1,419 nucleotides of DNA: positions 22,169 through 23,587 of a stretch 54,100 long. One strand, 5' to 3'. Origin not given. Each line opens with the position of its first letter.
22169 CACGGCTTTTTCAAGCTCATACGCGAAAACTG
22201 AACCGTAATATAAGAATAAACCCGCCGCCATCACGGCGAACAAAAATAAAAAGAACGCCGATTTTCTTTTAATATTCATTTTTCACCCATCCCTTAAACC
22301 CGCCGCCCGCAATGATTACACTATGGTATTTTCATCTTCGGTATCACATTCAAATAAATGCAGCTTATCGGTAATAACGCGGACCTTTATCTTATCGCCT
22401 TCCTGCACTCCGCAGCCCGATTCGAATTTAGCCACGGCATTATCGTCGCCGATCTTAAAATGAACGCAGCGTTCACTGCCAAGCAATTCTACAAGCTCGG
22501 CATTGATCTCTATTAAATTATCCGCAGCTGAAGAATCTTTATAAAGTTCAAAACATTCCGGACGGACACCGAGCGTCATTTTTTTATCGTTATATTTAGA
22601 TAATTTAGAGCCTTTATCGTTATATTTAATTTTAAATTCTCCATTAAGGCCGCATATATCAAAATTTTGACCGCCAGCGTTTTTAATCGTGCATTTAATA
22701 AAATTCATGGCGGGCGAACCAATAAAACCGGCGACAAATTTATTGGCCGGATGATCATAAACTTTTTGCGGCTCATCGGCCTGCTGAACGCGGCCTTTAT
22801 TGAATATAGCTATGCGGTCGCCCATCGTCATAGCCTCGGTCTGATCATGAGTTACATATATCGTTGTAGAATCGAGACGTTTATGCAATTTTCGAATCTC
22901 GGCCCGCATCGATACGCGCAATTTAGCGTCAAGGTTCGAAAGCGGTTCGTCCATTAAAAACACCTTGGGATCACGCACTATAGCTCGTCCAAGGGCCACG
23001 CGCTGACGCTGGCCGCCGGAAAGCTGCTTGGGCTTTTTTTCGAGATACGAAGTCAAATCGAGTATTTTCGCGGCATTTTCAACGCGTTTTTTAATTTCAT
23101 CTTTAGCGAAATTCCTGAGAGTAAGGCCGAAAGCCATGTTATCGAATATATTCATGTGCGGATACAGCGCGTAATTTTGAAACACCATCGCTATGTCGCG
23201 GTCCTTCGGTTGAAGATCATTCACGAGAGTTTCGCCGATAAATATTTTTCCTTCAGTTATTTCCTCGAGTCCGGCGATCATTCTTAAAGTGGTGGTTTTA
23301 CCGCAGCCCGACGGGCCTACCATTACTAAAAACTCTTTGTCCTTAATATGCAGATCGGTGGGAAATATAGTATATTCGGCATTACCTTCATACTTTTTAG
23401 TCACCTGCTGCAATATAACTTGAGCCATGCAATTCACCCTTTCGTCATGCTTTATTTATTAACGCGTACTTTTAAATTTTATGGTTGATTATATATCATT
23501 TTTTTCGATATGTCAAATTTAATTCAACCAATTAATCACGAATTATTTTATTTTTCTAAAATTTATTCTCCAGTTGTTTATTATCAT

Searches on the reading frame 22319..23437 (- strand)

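Call 33: search_protein_families(library=pfam, proteins=[window:22319-23437:-], max_evalue=0.00001)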
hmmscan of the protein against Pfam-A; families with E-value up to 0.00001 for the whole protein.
window:22319-23437:- (373 aa): 2 families
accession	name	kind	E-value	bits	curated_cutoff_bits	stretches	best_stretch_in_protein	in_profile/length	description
PF00005.33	ABC_tran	-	3.9e-31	108.9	25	1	28-166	5-136/137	ABC transporter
PF17912.7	OB_MalK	-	6.5e-11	43.4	27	1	240-294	1-51/53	MalK OB fold domain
